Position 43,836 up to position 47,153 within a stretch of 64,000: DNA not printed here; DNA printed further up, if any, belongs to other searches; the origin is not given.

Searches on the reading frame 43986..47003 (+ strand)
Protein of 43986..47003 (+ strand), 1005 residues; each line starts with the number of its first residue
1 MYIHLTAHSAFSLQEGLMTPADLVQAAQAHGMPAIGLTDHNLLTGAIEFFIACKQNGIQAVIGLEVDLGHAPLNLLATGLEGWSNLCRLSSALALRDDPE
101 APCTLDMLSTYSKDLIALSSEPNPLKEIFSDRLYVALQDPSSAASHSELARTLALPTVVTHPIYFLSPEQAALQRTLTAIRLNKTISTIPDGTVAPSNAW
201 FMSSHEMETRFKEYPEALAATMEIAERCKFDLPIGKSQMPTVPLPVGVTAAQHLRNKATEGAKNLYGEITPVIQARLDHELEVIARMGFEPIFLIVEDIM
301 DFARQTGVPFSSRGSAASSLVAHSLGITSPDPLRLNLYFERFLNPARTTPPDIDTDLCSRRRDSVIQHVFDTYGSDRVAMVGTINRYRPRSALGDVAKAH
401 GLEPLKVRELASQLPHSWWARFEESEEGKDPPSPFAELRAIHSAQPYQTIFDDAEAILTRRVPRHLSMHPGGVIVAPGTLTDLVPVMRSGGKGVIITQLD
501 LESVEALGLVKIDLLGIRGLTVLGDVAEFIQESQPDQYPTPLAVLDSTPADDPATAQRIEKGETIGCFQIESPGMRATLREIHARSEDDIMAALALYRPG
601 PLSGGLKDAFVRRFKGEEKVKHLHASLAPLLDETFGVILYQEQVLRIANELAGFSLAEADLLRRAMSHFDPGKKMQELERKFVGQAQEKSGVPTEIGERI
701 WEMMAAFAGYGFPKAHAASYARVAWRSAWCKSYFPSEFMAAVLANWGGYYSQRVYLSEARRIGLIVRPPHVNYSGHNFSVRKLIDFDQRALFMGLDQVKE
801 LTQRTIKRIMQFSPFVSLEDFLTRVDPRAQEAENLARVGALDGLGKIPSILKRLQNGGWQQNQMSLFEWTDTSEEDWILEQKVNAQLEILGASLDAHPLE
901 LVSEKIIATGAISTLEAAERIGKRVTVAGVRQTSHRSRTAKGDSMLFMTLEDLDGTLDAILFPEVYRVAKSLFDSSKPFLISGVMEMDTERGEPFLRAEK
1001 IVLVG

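Call 26: search_protein_families(library=ncbifam, proteins=[window:43986-47003:+], max_evalue=0.00001)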
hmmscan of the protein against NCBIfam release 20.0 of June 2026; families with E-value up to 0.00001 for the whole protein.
window:43986-47003:+ (1005 aa): 14 families
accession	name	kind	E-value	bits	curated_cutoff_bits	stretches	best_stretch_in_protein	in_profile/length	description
NF004226.0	PRK05673.1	equivalog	9.4e-222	739.1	1002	2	125-991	163-1051/1146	DNA polymerase III subunit alpha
TIGR00594.1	polc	superfamily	1.2e-203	679.1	434.35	1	2-962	1-1022/1022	DNA polymerase III subunit alpha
NF004225.0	PRK05672.1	subfamily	1.6e-196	655.5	939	2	138-989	177-1019/1047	error-prone DNA polymerase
NF005298.0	PRK06826.1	equivalog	1.4e-193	645.6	1260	2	125-992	163-1061/1151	DNA polymerase III subunit alpha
NF005377.0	PRK06920.1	equivalog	4.9e-166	554.4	1806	2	146-990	176-1011/1108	DNA polymerase III subunit alpha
NF005617.0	PRK07374.1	equivalog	1.4e-156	523.4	1653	3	126-845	166-894/1170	DNA polymerase III subunit alpha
NF005582.0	PRK07279.1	equivalog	1.7e-148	496.4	1279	1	1-986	1-948/1033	DNA polymerase III subunit alpha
NF005516.0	PRK07135.1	equivalog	1.4e-130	437.2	1084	2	197-854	177-822/974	DNA polymerase III DnaE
NF004550.0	PRK05898.1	equivalog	2.8e-119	399.8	1182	1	1-845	1-810/971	DNA polymerase III subunit alpha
NF007079.0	PRK09532.1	equivalog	1.1e-110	371.3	1525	2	126-712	164-776/876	DNA polymerase III subunit alpha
NF001688.0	PRK00448.1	equivalog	4e-34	117.4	873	2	148-333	725-913/1445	PolC-type DNA polymerase III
TIGR01405.1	polC_Gram_pos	equivalog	2.6e-31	108.3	1043.45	3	148-333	491-678/1211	DNA polymerase III subunit alpha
NF005616.0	PRK07373.1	equivalog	9e-28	97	646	2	708-844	34-172/449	DNA polymerase III subunit alpha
NF041577.1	nside_bi_sphtase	equivalog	2.8e-07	30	400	1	3-74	4-73/276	3',5'-nucleoside bisphosphate phosphatase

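Call 71: search_dna_similar(query=window:43986-47003:+, collection=plasmids, mode=protein, max_rows=8, max_evalue=1e-20)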
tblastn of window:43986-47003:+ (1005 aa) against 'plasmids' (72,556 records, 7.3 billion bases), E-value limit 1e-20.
Records with a match: 2291; places in all: 2396; records where one place covers at least 80% of the query: 1117.
Best place of each record, by identity: <60% 2291.
By first word of the organism name: Klebsiella 345; Escherichia 230; Burkholderia 151; Acinetobacter 149; Streptomyces 146; Rhizobium 145; Ralstonia 136; Agrobacterium 130; Enterobacter 93; Bacillus 64; and 168 more.
By predicted mobility (MOB-suite, as given by PLSDB): non-mobilizable 1504; conjugative 448; mobilizable 339.
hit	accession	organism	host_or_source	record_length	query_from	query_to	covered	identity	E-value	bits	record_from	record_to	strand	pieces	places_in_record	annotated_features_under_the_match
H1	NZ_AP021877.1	Desulfosarcina ovata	-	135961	3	986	98%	34.8%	8e-152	506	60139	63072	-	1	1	DNA polymerase III subunit alpha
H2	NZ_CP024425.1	Paracoccus yeei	Homo sapiens,single cell,skin swab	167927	2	990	98%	32.7%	2e-128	438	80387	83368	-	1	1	error-prone DNA polymerase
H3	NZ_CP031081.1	Paracoccus yeei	Homo sapiens,single cell,eye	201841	2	990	98%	32.6%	7e-127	433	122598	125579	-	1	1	error-prone DNA polymerase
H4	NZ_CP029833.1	Azospirillum ramasamyi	single cell,Cow dung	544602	2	990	98%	32.5%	4e-138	466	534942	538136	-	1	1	dnaE: DNA polymerase III subunit alpha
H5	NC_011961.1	Thermomicrobium roseum DSM 5159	-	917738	2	988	98%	32.5%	2e-127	435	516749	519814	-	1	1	error-prone DNA polymerase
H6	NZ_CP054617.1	Azospirillum oryzae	cell culture,soil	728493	2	990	98%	32.4%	2e-138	467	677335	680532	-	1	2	dnaE: DNA polymerase III subunit alpha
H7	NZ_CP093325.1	Bacillus sp. N5-665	whole organism,peat soil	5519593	2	991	99%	32.2%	2e-142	479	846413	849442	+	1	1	none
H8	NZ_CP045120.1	Rubrobacter tropicus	single pure culture,marine sediment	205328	1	996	99%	32.0%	6e-118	407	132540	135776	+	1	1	DNA polymerase III subunit alpha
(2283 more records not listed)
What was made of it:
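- Tried and rejected: DnaE tblastn gave only <35% hits and no taxonomic assignment (call 71).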
